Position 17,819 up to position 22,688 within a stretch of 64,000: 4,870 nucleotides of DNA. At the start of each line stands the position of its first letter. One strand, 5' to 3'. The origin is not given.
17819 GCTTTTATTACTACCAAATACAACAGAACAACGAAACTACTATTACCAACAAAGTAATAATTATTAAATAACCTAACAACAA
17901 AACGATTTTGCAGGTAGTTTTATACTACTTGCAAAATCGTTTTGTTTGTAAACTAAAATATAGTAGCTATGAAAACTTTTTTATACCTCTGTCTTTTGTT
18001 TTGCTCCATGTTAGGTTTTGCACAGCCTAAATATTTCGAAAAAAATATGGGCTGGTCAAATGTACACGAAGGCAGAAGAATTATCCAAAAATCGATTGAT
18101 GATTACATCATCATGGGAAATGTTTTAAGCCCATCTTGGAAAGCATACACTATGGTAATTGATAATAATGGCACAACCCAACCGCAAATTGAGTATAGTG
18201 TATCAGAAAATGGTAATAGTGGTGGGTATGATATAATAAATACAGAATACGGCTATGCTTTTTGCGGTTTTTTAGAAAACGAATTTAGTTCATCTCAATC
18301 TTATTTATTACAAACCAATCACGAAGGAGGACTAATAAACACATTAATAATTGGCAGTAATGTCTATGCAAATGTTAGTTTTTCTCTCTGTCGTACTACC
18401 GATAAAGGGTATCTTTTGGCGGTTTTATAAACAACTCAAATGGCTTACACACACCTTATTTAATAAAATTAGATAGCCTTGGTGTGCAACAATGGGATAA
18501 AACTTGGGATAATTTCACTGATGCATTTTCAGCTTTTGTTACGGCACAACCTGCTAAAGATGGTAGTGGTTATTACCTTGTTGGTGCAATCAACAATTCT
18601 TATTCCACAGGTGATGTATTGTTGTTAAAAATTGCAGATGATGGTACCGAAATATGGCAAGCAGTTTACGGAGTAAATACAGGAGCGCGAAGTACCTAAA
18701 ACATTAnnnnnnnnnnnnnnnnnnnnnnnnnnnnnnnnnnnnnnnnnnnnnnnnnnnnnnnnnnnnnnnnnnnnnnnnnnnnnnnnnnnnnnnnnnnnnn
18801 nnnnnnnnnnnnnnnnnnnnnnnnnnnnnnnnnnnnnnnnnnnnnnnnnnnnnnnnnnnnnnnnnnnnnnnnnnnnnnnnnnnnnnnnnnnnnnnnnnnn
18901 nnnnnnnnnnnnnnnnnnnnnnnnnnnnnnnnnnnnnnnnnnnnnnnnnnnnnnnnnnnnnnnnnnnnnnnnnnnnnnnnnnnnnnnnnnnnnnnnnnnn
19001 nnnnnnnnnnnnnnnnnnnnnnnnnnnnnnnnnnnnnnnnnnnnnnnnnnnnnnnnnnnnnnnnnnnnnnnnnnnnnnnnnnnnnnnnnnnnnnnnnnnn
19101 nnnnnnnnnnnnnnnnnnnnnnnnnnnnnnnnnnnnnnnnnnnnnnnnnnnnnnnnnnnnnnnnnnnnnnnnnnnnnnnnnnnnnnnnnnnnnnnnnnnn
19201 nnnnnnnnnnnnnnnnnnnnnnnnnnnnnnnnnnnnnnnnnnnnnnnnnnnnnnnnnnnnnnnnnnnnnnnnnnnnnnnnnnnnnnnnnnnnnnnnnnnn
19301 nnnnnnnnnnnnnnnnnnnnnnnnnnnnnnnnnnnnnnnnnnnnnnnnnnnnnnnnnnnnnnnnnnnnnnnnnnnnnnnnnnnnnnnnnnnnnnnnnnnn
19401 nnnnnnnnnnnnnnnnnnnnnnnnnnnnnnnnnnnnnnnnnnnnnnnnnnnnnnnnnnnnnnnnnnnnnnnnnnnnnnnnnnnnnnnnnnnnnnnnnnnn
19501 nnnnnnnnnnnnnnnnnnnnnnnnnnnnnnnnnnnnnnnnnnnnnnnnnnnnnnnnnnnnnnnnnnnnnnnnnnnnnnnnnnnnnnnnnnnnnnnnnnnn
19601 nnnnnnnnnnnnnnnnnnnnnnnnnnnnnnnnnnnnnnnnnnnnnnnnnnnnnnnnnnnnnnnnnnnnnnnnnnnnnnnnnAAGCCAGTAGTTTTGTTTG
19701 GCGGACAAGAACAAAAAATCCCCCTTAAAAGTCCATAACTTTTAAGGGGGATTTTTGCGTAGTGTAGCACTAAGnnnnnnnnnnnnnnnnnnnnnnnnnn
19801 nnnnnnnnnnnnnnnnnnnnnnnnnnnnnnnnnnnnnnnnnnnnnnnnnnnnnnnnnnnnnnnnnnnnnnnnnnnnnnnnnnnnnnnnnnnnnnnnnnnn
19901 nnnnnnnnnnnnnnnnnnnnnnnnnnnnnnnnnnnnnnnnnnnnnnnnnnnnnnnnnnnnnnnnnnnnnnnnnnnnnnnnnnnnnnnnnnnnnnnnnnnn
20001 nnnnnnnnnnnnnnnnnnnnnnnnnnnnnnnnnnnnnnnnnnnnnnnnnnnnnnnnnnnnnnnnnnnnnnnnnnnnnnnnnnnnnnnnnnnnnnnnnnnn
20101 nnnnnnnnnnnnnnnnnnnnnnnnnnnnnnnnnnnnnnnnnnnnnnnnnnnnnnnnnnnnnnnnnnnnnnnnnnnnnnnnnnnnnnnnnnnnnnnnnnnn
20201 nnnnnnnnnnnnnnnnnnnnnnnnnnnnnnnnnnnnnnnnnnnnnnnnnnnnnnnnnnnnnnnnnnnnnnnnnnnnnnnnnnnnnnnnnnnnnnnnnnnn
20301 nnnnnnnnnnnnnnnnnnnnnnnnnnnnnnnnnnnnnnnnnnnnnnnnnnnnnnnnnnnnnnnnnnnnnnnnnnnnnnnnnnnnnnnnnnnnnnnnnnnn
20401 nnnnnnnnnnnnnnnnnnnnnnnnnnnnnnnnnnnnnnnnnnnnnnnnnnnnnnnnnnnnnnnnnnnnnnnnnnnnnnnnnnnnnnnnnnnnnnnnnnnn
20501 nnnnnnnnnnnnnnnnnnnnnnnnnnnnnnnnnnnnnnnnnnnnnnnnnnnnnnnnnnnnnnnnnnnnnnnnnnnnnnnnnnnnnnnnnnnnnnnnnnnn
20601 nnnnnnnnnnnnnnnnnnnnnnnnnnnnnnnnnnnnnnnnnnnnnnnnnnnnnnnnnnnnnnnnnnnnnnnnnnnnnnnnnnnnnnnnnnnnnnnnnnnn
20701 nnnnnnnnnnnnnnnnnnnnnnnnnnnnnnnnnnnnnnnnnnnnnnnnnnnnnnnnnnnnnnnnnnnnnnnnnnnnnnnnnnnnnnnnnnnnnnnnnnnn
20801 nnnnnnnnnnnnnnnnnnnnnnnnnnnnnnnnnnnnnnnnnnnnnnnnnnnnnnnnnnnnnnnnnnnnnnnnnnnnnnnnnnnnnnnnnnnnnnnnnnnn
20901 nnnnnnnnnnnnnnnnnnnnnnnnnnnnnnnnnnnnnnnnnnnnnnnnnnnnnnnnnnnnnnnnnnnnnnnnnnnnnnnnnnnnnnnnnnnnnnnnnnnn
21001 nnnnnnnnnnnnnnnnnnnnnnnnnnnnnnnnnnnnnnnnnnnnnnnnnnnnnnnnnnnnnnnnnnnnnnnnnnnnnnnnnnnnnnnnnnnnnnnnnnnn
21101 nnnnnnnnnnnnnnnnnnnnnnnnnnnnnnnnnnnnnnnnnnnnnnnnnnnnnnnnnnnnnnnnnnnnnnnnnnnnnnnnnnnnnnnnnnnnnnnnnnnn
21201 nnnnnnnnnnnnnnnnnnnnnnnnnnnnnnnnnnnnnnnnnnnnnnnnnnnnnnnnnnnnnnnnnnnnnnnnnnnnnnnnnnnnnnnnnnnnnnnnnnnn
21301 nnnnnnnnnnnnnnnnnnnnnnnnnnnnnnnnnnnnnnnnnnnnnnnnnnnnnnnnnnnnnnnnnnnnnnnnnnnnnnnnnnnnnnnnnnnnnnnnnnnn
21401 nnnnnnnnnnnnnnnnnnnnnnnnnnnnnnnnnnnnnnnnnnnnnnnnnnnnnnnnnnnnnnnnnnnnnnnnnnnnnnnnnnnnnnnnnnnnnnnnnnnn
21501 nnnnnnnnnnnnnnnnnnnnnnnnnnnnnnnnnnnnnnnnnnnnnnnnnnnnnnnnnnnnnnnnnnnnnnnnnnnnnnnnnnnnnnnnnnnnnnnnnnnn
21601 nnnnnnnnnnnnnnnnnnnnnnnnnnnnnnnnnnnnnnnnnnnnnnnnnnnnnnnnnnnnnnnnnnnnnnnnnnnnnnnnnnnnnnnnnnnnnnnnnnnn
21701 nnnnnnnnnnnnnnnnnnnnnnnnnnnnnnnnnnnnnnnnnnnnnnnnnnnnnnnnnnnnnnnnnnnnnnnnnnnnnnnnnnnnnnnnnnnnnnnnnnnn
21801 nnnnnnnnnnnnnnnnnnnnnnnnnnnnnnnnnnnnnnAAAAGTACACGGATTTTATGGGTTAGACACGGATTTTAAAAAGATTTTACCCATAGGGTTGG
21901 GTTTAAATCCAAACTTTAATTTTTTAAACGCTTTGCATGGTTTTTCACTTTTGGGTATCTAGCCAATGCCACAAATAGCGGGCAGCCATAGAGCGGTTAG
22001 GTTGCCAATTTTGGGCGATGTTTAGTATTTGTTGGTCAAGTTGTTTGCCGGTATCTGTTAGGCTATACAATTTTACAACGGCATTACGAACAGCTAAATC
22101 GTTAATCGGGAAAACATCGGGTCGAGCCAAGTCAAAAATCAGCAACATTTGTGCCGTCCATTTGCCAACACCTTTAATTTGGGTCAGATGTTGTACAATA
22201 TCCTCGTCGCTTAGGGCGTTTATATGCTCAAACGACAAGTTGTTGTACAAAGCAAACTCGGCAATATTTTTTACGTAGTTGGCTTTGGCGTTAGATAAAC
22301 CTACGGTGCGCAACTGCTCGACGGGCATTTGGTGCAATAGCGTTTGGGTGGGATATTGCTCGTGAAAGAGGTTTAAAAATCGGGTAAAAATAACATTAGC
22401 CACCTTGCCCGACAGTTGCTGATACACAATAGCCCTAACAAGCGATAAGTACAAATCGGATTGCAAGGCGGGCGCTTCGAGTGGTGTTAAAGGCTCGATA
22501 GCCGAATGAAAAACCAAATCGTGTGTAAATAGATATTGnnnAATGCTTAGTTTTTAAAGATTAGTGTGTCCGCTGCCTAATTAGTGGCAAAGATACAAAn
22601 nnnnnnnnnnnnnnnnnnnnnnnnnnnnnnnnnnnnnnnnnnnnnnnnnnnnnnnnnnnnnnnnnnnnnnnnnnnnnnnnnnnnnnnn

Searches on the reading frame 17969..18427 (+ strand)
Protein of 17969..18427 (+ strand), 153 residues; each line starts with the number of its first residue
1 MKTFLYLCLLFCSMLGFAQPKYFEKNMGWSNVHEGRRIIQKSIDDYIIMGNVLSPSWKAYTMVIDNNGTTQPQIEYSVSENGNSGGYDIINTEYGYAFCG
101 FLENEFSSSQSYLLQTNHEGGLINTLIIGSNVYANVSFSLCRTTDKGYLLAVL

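Call 46: search_protein_families(library=padloc, proteins=[L093:6494-7339:+, L093:7355-7801:+, L092:17054-18100:+, L092:18110-20008:+], max_evalue=0.001)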
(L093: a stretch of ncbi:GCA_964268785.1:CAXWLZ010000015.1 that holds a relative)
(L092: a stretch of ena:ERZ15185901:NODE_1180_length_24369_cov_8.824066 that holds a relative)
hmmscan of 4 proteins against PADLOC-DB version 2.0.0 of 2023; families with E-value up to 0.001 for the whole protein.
L093:6494-7339:+ (282 aa): 0 families

L093:7355-7801:+ (149 aa): 0 families

L092:17054-18100:+ (349 aa): 8 families
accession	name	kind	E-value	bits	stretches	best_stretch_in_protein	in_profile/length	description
PDLC03601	REase_MTase_IIG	-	1.6e-46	156.7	1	19-205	841-1029/1110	Type IIG restriction enzyme-methyltransferase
PDLC03612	REase_MTase_IIG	-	4.6e-36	122.4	1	13-246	958-1204/1247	Type IIG restriction enzyme-methyltransferase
PDLC03609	REase_MTase_IIG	-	3.2e-31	106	1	36-206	731-906/1066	Type IIG restriction enzyme-methyltransferase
PDLC03596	REase_MTase_IIG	-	2.2e-22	76.9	1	16-205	864-1061/1148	Type IIG restriction enzyme-methyltransferase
PDLC03630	REase_MTase_IIG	-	5.8e-07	25.7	1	70-128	849-907/1100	Type IIG restriction enzyme-methyltransferase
PDLC02643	DrmMI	-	3.5e-05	19.8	1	50-123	1030-1097/1347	DrmMI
PDLC03580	REase_II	-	0.00014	17.7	1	70-131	869-931/1112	Type II restriction enzyme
PDLC02644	DrmMI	-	0.00046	16.2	1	50-198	543-690/988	DrmMI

L092:18110-20008:+ (633 aa): 32 families (the best 25 are shown)
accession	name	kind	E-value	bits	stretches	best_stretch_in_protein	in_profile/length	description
PDLC04135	mad3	-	2.4e-12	45.1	2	3-118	1-104/374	mads_3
PDLC03859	LmuB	-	5.2e-10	37.1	2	212-375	460-608/611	-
PDLC04894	PDC-S06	-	1.8e-09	34.7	1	4-64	6-66/740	-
PDLC04896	PDC-S06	-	2.4e-08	31.1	1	293-374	503-584/732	-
PDLC00268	PtuA1|PtuA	-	4.1e-08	31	1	3-119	4-121/411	AAA ATPase domain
PDLC02335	AbiLi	-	8.2e-08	29.7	1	4-357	50-239/326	AbiLi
PDLC03878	NsnB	-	9.3e-08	30.2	1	4-110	2-98/345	-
PDLC04886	PDC-S06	-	4.5e-07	27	1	4-47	2-47/727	-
PDLC04891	PDC-S06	-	4.9e-07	26.5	1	318-376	649-706/858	-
PDLC04213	HEC-02A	-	1e-06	26.5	1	3-112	2-111/337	-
PDLC00298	PtuA1|PtuA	-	1.2e-06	25.9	1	3-64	2-62/423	AAA ATPase domain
PDLC00271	PtuA1|PtuA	-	2.6e-06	25.2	1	3-58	2-56/421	AAA ATPase domain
PDLC00091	GajA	-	4.1e-06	23.9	1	4-61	3-60/627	AAA ATPase domain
PDLC00278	PtuA1|PtuA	-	1.2e-05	22.8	1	3-79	2-75/436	AAA ATPase domain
PDLC02336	AbiLi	-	1.3e-05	22.9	1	4-115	2-111/340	AbiLi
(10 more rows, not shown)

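Call 47: search_protein_families(library=pfam, proteins=[L093:6494-7339:+, L093:7355-7801:+, L092:17054-18100:+, L092:18110-20008:+], max_evalue=0.001)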
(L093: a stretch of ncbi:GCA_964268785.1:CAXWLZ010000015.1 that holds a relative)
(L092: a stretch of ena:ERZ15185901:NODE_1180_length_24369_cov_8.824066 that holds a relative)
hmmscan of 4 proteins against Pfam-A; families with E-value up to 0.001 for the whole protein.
L093:6494-7339:+ (282 aa): 0 families

L093:7355-7801:+ (149 aa): 0 families

L092:17054-18100:+ (349 aa): 1 family
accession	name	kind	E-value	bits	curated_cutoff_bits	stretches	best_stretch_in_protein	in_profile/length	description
PF12950.13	TaqI_C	-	1.2e-07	32.4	26.5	1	75-207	2-97/118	TaqI-like C-terminal specificity domain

L092:18110-20008:+ (633 aa): 6 families
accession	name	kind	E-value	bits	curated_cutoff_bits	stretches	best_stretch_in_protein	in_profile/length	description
PF02463.25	SMC_N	-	5.9e-16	59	40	1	4-363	2-206/220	RecF/RecN/SMC N terminal domain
PF13166.12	AAA_13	-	2.9e-08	33.3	36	1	316-382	528-594/713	AAA domain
PF13555.12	AAA_29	-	4.3e-06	26.8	27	1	5-53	2-50/61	P-loop containing region of AAA domain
PF13476.12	AAA_23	-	1.6e-05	26.1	27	1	6-119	1-108/201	AAA domain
PF13304.12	AAA_21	-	2.3e-05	25.1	27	0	30-91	4-61/304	AAA domain, putative AbiEii toxin, Type IV TA system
PF13175.12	AAA_15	-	0.00028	21.1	32.1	0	3-246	2-150/374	AAA ATPase domain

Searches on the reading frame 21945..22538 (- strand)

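Call 46: search_protein_families(library=padloc, proteins=[L093:6494-7339:+, L093:7355-7801:+, L092:17054-18100:+, L092:18110-20008:+], max_evalue=0.001)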
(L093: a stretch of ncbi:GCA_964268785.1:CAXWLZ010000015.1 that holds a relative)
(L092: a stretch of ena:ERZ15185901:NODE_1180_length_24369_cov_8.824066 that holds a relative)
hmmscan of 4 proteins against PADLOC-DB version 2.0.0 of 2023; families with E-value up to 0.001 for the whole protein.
L093:6494-7339:+ (282 aa): 0 families

L093:7355-7801:+ (149 aa): 0 families

L092:17054-18100:+ (349 aa): 8 families
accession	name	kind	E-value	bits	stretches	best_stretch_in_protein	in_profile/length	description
PDLC03601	REase_MTase_IIG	-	1.6e-46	156.7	1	19-205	841-1029/1110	Type IIG restriction enzyme-methyltransferase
PDLC03612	REase_MTase_IIG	-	4.6e-36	122.4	1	13-246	958-1204/1247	Type IIG restriction enzyme-methyltransferase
PDLC03609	REase_MTase_IIG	-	3.2e-31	106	1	36-206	731-906/1066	Type IIG restriction enzyme-methyltransferase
PDLC03596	REase_MTase_IIG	-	2.2e-22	76.9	1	16-205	864-1061/1148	Type IIG restriction enzyme-methyltransferase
PDLC03630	REase_MTase_IIG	-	5.8e-07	25.7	1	70-128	849-907/1100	Type IIG restriction enzyme-methyltransferase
PDLC02643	DrmMI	-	3.5e-05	19.8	1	50-123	1030-1097/1347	DrmMI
PDLC03580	REase_II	-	0.00014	17.7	1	70-131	869-931/1112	Type II restriction enzyme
PDLC02644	DrmMI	-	0.00046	16.2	1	50-198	543-690/988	DrmMI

L092:18110-20008:+ (633 aa): 32 families (the best 25 are shown)
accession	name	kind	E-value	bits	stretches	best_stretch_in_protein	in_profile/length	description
PDLC04135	mad3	-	2.4e-12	45.1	2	3-118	1-104/374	mads_3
PDLC03859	LmuB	-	5.2e-10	37.1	2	212-375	460-608/611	-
PDLC04894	PDC-S06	-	1.8e-09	34.7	1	4-64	6-66/740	-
PDLC04896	PDC-S06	-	2.4e-08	31.1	1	293-374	503-584/732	-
PDLC00268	PtuA1|PtuA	-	4.1e-08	31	1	3-119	4-121/411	AAA ATPase domain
PDLC02335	AbiLi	-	8.2e-08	29.7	1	4-357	50-239/326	AbiLi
PDLC03878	NsnB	-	9.3e-08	30.2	1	4-110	2-98/345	-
PDLC04886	PDC-S06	-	4.5e-07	27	1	4-47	2-47/727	-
PDLC04891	PDC-S06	-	4.9e-07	26.5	1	318-376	649-706/858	-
PDLC04213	HEC-02A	-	1e-06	26.5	1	3-112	2-111/337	-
PDLC00298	PtuA1|PtuA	-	1.2e-06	25.9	1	3-64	2-62/423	AAA ATPase domain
PDLC00271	PtuA1|PtuA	-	2.6e-06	25.2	1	3-58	2-56/421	AAA ATPase domain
PDLC00091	GajA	-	4.1e-06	23.9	1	4-61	3-60/627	AAA ATPase domain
PDLC00278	PtuA1|PtuA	-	1.2e-05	22.8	1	3-79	2-75/436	AAA ATPase domain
PDLC02336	AbiLi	-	1.3e-05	22.9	1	4-115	2-111/340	AbiLi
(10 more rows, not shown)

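Call 47: search_protein_families(library=pfam, proteins=[L093:6494-7339:+, L093:7355-7801:+, L092:17054-18100:+, L092:18110-20008:+], max_evalue=0.001)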
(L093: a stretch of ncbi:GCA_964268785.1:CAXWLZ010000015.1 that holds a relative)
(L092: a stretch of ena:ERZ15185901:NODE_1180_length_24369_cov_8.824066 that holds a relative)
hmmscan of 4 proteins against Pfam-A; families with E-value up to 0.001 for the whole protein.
L093:6494-7339:+ (282 aa): 0 families

L093:7355-7801:+ (149 aa): 0 families

L092:17054-18100:+ (349 aa): 1 family
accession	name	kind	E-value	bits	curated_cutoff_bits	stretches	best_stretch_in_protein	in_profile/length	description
PF12950.13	TaqI_C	-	1.2e-07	32.4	26.5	1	75-207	2-97/118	TaqI-like C-terminal specificity domain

L092:18110-20008:+ (633 aa): 6 families
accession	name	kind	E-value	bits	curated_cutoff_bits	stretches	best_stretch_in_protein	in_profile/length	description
PF02463.25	SMC_N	-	5.9e-16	59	40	1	4-363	2-206/220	RecF/RecN/SMC N terminal domain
PF13166.12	AAA_13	-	2.9e-08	33.3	36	1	316-382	528-594/713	AAA domain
PF13555.12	AAA_29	-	4.3e-06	26.8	27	1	5-53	2-50/61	P-loop containing region of AAA domain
PF13476.12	AAA_23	-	1.6e-05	26.1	27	1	6-119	1-108/201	AAA domain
PF13304.12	AAA_21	-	2.3e-05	25.1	27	0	30-91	4-61/304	AAA domain, putative AbiEii toxin, Type IV TA system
PF13175.12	AAA_15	-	0.00028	21.1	32.1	0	3-246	2-150/374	AAA ATPase domain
